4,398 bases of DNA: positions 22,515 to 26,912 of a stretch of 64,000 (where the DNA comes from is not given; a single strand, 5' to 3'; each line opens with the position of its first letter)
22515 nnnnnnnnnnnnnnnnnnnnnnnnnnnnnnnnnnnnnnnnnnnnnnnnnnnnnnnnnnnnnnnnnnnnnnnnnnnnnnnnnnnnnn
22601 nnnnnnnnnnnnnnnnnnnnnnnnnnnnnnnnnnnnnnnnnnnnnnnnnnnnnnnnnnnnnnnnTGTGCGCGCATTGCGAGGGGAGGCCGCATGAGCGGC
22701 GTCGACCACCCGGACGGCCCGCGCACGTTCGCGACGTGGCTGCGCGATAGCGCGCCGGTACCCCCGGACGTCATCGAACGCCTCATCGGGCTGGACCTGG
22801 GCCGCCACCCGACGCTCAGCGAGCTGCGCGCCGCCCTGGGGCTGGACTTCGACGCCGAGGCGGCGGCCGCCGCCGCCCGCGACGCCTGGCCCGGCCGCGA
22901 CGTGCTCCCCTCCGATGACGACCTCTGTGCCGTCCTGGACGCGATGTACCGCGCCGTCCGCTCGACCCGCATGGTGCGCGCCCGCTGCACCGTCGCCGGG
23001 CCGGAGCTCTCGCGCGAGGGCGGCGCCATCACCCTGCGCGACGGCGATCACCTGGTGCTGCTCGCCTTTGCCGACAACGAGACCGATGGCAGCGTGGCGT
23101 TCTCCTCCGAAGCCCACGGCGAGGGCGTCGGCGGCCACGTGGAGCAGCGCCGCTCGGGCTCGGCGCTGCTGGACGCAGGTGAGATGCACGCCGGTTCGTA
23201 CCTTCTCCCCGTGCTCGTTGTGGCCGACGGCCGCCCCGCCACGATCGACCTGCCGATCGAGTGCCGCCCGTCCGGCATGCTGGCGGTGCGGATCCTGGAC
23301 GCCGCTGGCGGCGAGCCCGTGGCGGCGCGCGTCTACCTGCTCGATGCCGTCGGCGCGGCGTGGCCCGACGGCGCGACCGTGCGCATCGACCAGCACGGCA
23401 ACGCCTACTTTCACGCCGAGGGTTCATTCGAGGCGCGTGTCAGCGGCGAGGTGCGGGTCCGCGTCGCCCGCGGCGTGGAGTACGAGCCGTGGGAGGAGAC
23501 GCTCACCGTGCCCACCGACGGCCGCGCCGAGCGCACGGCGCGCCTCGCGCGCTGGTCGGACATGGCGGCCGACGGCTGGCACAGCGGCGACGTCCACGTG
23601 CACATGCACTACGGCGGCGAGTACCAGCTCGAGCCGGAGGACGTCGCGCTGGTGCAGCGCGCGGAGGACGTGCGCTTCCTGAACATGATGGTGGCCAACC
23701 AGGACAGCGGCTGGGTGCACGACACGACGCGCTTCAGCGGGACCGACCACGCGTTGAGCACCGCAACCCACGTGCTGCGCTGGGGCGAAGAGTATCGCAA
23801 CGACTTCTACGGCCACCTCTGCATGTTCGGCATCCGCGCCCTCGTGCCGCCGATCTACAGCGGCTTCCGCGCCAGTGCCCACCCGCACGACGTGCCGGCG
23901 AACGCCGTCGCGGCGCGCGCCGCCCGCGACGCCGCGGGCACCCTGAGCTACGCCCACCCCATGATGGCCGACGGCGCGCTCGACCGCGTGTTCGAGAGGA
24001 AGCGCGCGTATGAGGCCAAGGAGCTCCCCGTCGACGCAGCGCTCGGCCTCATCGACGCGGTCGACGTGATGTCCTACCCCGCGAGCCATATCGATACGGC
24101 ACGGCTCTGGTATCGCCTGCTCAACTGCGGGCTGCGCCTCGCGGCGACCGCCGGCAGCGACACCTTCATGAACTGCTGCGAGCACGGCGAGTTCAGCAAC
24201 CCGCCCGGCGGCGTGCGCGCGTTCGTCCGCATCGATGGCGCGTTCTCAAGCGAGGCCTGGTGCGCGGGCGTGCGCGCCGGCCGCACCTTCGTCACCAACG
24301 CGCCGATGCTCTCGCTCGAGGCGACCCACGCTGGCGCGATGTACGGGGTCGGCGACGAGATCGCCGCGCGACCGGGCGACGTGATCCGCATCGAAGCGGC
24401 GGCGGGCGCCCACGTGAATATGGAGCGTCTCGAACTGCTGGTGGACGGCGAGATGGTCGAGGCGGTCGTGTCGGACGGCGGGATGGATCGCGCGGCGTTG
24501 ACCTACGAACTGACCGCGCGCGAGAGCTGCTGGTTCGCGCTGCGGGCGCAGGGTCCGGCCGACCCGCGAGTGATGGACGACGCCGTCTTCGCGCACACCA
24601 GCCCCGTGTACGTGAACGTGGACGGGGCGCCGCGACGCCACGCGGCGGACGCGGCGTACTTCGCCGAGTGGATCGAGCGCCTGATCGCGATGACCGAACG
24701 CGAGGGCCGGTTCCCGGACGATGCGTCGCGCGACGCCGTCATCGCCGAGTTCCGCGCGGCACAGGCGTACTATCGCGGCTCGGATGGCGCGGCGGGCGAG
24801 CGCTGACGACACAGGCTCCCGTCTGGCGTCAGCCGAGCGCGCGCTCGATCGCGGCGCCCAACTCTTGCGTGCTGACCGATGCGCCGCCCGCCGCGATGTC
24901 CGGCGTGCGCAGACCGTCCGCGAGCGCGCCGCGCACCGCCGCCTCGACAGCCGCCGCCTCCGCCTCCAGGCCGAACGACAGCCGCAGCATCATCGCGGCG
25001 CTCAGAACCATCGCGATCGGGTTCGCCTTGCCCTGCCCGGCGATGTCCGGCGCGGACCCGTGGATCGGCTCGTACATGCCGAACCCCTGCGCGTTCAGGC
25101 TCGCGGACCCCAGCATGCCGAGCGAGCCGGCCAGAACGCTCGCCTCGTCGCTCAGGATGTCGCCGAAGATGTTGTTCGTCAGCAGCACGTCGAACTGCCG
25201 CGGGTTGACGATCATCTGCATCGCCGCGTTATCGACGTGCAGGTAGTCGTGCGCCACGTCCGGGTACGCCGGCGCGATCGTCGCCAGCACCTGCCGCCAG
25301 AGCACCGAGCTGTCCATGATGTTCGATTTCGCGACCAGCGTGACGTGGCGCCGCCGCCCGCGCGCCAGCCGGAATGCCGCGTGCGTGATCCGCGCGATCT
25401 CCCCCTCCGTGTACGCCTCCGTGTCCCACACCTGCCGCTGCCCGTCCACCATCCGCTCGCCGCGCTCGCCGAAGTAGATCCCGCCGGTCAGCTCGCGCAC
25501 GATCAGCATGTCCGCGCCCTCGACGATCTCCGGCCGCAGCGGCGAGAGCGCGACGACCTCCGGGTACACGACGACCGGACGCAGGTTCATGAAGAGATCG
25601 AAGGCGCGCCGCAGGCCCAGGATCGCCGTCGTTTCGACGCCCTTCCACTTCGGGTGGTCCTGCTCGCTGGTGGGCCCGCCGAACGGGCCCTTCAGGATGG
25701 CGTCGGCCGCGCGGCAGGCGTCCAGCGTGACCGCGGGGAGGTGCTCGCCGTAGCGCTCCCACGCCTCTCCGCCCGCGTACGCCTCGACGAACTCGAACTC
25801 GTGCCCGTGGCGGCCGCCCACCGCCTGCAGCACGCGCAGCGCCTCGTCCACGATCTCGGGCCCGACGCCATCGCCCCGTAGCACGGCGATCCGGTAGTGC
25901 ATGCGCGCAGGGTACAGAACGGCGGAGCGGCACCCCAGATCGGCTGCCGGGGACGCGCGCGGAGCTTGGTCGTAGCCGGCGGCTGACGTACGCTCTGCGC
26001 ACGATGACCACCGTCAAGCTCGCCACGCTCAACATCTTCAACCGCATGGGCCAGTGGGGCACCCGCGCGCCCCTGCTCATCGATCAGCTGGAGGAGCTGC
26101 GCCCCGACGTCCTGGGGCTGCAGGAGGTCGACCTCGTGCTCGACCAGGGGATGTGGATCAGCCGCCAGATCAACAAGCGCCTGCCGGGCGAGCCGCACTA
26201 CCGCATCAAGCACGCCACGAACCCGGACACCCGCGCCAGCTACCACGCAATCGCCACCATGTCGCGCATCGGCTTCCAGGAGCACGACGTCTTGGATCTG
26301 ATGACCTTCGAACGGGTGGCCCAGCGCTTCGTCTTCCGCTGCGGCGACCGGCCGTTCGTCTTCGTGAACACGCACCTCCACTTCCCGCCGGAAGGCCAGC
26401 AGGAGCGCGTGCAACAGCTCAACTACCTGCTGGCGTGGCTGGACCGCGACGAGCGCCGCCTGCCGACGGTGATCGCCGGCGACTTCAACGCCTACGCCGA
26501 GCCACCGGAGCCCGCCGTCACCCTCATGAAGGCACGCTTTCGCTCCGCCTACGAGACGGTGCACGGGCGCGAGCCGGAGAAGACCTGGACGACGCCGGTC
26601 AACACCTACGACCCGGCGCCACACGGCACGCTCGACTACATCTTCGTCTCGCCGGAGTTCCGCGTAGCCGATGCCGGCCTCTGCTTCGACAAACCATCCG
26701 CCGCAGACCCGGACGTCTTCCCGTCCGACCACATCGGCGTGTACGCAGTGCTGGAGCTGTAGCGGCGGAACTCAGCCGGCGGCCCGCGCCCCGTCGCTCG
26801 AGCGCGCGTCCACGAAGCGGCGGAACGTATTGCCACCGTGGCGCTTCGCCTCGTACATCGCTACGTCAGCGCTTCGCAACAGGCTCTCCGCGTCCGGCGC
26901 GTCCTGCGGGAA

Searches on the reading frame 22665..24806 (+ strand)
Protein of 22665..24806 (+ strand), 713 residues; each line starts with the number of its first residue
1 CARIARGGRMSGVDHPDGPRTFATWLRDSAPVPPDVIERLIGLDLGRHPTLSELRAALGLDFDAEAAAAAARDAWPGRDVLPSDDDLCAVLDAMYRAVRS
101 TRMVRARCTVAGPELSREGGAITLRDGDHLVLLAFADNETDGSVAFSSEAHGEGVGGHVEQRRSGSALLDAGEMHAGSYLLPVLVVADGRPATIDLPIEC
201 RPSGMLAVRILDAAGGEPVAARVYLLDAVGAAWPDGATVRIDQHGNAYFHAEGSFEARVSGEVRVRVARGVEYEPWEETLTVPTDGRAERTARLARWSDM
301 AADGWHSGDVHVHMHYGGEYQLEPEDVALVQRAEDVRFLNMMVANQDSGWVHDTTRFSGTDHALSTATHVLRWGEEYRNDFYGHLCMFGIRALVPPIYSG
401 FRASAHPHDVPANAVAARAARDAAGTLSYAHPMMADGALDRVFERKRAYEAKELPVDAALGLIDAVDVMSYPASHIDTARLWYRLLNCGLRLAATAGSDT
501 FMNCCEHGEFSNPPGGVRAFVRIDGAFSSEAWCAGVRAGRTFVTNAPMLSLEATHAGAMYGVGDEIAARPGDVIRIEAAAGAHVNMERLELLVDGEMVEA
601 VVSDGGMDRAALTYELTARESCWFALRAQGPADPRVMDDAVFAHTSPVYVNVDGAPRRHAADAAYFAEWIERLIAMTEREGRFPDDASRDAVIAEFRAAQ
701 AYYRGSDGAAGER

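Call 21: search_protein_families(library=pfam, proteins=[window:22665-24806:+], max_evalue=0.001)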
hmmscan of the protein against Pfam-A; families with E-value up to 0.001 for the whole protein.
window:22665-24806:+ (713 aa): 0 families

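Call 33: search_protein_families(library=ncbifam, proteins=[window:22665-24806:+], max_evalue=10)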
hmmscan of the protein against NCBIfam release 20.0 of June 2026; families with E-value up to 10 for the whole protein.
window:22665-24806:+ (713 aa): 1 family
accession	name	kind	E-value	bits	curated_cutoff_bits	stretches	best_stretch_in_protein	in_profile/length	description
NF038032.1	CehA_McbA_metalo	domain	5.7e-57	193.5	80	1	304-651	1-315/315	CehA/McbA family metallohydrolase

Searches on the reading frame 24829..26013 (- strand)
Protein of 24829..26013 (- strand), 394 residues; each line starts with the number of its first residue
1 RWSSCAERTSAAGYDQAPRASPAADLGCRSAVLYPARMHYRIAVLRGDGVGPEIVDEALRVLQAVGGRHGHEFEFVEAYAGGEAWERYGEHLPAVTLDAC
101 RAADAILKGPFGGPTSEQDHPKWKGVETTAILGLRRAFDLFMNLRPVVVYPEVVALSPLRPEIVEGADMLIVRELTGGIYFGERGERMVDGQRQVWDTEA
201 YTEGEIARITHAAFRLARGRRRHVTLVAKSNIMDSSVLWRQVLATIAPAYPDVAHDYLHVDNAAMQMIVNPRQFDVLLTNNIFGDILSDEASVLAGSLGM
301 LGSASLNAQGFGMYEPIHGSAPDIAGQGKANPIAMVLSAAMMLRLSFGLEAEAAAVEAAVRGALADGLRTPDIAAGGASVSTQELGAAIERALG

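Call 21: search_protein_families(library=pfam, proteins=[window:24829-26013:-], max_evalue=0.001)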
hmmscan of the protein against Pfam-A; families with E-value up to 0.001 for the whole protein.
window:24829-26013:- (394 aa): 1 family
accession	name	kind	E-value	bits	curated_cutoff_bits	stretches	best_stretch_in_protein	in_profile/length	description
PF00180.25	Iso_dh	-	2.2e-125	419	27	1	42-389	2-348/348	Isocitrate/isopropylmalate dehydrogenase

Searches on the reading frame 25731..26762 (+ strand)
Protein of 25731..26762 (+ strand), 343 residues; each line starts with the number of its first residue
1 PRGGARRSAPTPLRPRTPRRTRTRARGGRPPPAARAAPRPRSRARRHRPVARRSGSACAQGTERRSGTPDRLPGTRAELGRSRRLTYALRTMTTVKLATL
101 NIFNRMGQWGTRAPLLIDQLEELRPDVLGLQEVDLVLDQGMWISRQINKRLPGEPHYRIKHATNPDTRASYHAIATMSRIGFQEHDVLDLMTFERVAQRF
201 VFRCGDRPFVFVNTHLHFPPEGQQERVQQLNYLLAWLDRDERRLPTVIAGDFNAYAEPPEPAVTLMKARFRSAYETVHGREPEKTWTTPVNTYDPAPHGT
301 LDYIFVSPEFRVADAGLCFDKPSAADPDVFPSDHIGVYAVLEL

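Call 22: search_protein_families(library=pfam, proteins=[window:25731-26762:+], max_evalue=0.001)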
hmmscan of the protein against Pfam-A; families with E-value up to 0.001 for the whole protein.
window:25731-26762:+ (343 aa): 1 family
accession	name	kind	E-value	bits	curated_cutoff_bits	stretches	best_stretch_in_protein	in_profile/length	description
PF03372.29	Exo_endo_phos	-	2.7e-23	83.3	24.5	1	99-334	2-225/225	Endonuclease/Exonuclease/phosphatase family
